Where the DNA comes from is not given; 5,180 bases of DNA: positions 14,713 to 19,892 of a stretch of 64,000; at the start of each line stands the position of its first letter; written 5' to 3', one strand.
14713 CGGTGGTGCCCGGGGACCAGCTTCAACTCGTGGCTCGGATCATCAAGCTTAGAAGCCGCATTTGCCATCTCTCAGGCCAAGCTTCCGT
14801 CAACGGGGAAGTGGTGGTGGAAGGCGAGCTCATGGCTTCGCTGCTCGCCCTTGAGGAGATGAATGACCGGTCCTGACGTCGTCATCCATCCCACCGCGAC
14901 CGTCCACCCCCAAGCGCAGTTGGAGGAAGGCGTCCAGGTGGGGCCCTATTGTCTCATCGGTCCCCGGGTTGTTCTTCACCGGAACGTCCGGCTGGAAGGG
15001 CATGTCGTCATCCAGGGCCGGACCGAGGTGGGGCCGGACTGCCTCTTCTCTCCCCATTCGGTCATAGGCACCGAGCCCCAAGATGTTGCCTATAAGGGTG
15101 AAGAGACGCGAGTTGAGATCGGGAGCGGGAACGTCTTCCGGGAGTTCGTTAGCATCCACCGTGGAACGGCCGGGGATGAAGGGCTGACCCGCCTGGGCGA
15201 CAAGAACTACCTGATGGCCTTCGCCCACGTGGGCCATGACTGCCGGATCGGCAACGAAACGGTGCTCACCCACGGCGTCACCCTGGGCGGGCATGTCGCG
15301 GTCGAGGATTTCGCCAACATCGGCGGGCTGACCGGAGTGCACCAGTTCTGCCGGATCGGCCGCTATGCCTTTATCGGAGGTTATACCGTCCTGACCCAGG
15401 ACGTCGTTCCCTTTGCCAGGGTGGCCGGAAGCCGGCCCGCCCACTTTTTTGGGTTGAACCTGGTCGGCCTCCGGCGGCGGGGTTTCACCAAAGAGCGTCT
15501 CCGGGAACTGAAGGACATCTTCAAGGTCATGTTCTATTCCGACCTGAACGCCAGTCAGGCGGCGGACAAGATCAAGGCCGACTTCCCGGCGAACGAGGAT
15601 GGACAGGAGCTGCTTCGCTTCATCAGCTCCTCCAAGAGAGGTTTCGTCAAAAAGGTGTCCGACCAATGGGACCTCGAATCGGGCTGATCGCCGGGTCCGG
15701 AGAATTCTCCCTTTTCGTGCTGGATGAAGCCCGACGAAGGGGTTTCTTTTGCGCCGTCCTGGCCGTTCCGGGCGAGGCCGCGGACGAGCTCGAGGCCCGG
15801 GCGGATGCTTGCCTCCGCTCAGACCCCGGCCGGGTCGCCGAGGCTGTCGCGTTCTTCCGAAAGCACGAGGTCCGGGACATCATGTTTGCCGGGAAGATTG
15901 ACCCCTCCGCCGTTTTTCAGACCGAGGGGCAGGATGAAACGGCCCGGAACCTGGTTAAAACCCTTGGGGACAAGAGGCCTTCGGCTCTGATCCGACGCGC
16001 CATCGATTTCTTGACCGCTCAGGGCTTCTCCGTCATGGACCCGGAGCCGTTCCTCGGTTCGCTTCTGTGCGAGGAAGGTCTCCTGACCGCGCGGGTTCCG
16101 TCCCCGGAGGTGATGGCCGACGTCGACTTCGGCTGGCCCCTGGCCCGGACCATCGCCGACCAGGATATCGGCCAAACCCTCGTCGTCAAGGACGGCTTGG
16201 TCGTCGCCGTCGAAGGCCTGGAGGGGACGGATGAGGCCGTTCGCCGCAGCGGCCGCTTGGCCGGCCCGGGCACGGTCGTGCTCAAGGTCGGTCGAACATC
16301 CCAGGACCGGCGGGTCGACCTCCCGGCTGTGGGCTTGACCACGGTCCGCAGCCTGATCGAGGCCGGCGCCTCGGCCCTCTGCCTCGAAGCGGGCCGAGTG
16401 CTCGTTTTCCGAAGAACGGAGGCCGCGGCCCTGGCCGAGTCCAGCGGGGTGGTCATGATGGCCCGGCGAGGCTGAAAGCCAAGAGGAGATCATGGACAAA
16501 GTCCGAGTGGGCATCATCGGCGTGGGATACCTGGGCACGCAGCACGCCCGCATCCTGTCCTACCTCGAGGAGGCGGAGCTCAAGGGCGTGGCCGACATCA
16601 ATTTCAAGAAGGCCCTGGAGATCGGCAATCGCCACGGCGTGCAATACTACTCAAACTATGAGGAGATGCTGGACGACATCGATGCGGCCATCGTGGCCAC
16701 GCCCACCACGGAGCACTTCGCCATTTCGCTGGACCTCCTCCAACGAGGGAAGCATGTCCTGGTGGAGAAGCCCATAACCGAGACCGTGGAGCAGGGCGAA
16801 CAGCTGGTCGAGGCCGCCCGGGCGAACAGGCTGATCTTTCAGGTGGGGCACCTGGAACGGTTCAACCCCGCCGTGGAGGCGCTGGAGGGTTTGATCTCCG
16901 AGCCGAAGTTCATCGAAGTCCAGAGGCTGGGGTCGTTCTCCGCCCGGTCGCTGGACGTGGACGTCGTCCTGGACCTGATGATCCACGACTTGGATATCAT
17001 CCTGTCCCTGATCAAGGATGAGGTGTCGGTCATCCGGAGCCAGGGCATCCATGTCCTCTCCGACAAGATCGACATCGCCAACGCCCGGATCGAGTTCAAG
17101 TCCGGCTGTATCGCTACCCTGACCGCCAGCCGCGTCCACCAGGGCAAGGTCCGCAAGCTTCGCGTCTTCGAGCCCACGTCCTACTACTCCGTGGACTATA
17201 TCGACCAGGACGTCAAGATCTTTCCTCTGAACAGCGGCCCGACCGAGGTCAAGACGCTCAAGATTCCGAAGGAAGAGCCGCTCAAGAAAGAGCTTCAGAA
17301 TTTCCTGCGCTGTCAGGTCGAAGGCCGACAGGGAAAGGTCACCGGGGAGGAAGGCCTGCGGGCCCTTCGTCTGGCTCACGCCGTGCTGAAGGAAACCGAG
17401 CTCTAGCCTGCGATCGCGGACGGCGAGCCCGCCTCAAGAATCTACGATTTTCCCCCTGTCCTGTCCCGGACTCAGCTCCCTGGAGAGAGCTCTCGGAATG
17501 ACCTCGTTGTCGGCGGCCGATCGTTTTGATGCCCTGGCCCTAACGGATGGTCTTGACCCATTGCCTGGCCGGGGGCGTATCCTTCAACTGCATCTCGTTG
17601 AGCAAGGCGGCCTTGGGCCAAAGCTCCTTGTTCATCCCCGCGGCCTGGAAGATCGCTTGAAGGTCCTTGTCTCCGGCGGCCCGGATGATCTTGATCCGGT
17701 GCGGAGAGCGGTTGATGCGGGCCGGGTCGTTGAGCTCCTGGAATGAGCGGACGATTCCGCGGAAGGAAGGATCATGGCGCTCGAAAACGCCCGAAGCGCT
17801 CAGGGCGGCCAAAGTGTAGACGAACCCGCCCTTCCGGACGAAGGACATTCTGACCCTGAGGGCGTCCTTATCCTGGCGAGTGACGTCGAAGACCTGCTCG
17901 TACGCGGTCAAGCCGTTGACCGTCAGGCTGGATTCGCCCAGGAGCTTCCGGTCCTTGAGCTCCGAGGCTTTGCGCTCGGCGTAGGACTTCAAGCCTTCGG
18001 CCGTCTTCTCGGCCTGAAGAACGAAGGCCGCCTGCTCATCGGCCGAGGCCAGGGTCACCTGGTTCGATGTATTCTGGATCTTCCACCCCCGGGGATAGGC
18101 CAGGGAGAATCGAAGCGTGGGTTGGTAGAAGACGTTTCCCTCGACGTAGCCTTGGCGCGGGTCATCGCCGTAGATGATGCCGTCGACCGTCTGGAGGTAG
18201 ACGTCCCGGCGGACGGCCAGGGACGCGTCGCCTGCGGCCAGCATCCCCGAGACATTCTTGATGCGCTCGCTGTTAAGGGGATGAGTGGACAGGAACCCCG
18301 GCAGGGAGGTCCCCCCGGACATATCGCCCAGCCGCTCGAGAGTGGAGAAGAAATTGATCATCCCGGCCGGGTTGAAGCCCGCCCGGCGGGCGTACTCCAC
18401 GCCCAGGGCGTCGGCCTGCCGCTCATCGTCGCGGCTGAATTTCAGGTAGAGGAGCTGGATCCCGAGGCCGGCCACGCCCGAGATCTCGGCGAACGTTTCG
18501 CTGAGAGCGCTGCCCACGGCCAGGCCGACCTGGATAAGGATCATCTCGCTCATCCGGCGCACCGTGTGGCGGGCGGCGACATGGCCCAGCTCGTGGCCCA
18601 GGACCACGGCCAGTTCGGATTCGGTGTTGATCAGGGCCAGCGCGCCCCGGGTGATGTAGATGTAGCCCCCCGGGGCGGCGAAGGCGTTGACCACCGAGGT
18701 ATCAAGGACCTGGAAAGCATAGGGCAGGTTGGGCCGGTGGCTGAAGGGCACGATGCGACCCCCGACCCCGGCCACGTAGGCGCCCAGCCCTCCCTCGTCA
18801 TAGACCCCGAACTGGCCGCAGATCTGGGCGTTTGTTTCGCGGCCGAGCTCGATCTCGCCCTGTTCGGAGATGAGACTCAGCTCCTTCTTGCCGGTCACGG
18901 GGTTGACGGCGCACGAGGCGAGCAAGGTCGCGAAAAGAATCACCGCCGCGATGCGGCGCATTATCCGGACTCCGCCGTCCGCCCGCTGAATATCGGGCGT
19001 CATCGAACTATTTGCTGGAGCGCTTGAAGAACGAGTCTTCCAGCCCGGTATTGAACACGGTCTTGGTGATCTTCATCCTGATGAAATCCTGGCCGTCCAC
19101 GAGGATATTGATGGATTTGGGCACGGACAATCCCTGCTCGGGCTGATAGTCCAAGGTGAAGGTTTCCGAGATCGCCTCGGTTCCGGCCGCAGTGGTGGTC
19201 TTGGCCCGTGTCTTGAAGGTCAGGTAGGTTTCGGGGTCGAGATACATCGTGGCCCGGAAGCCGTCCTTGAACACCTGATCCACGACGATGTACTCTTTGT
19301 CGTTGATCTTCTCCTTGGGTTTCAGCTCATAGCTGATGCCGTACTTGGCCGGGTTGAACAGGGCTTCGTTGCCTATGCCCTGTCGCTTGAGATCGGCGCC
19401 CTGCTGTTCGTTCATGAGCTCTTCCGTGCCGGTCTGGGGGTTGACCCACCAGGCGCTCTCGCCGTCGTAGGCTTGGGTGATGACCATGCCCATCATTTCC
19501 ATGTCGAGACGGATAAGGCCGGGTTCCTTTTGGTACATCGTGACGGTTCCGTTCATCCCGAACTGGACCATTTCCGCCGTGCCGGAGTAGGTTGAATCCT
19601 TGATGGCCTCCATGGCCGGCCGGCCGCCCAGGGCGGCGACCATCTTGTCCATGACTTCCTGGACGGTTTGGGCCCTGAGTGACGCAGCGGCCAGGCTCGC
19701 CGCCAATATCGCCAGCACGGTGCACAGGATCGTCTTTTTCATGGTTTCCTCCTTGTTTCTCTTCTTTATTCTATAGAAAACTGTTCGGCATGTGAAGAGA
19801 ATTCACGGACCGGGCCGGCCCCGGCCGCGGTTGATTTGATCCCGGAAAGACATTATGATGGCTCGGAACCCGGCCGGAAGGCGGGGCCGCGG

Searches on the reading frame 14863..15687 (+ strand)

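Call 46: search_protein_families(library=pfam, proteins=[window:14863-15687:+], max_evalue=0.1)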
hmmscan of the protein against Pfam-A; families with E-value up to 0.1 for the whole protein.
window:14863-15687:+ (274 aa): 5 families
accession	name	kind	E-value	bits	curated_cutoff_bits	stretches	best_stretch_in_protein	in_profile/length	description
PF00132.30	Hexapep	-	2.3e-29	100.3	27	4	109-143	2-36/36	Bacterial transferase hexapeptide (six repeats)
PF13720.11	Acetyltransf_11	-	3.1e-24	85.6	24.5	1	180-261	1-81/82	Udp N-acetylglucosamine O-acyltransferase; Domain 2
PF25084.1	LbH_EIF2B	-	4.3e-06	27.1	54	0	35-70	9-43/105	EIF2B subunit epsilon LbH domain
PF25087.1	GMPPB_C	-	1.8e-05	24.8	39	0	83-154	22-90/110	GMPPB C-terminal domain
PF21711.3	DCTN5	-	0.00044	20.4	40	1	12-64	96-148/182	Dynactin subunit 5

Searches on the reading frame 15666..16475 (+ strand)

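Call 46: search_protein_families(library=pfam, proteins=[window:15666-16475:+], max_evalue=0.1)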
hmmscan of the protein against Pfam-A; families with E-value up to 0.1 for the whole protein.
window:15666-16475:+ (269 aa): 2 families
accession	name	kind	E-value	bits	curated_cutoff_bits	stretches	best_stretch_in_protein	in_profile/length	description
PF06230.17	LpxI_C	-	2.2e-41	141.3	25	1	137-264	2-130/131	LpxI C-terminal domain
PF17930.7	LpxI_N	-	3.7e-22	79.1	25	1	4-132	1-128/129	LpxI N-terminal domain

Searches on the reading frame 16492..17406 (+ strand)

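Call 46: search_protein_families(library=pfam, proteins=[window:16492-17406:+], max_evalue=0.1)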
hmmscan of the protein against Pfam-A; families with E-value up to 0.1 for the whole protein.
window:16492-17406:+ (304 aa): 8 families
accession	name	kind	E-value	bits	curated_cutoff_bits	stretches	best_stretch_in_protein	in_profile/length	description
PF01408.29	GFO_IDH_MocA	-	4.2e-32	111.8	24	1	4-120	1-120/120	Oxidoreductase family, NAD-binding Rossmann fold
PF22725.1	GFO_IDH_MocA_C3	-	2.1e-07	31.4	27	1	155-225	42-116/124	GFO/IDH/MocA C-terminal domain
PF02894.22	GFO_IDH_MocA_C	-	3.1e-06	27.6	22.9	0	158-218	42-107/218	Oxidoreductase family, C-terminal alpha/beta domain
PF02629.25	CoA_binding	-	0.00068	20.8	22.3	1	3-86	3-87/97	CoA binding domain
PF03447.22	NAD_binding_3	-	0.002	19.2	24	1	10-114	1-111/116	Homoserine dehydrogenase, NAD binding domain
PF02826.25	2-Hacid_dh_C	-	0.0092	15.8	25.1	1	4-75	37-104/178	D-isomer specific 2-hydroxyacid dehydrogenase, NAD binding domain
PF01488.26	Shikimate_DH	-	0.021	15.4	24.3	0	3-75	12-88/138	Shikimate / quinate 5-dehydrogenase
PF01118.30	Semialdhyde_dh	-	0.071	14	26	0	5-89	1-93/121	Semialdehyde dehydrogenase, NAD binding domain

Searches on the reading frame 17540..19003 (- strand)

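Call 20: search_protein_families(library=pfam, proteins=[window:17540-19003:-], max_evalue=0.001)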
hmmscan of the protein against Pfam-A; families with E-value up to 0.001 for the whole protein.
window:17540-19003:- (487 aa): 3 families
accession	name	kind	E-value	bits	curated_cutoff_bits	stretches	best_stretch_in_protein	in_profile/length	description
PF01435.24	Peptidase_M48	-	7.2e-36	124.2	20.3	1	77-253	7-184/186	Peptidase family M48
PF18933.6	PsbP_2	-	1.1e-07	32.5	27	1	298-422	53-183/184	PsbP-like protein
PF01789.22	PsbP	-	0.00056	20.4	23.5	0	331-422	63-154/155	PsbP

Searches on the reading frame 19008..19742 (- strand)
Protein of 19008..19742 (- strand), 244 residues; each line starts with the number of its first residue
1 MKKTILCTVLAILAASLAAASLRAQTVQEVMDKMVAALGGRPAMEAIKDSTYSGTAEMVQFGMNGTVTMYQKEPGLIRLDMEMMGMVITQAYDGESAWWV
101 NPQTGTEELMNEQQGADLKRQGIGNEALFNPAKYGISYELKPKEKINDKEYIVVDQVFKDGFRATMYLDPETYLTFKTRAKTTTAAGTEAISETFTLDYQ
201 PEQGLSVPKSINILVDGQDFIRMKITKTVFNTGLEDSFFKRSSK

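Call 20: search_protein_families(library=pfam, proteins=[window:19008-19742:-], max_evalue=0.001)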
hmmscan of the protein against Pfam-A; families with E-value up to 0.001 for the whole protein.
window:19008-19742:- (244 aa): 0 families

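Call 46: search_protein_families(library=pfam, proteins=[window:19008-19742:-], max_evalue=0.1)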
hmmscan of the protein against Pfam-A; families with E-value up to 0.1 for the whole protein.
window:19008-19742:- (244 aa): 0 families

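Call 79: search_solved_structures(query=window:19008-19742:-, max_evalue=1)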
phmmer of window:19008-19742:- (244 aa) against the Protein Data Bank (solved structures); distinct sequences matched with E-value up to 1: 1.
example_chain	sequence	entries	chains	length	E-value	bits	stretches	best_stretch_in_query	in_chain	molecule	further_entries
2e0z_A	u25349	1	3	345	0.31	13.8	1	97-178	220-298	Virus-like particle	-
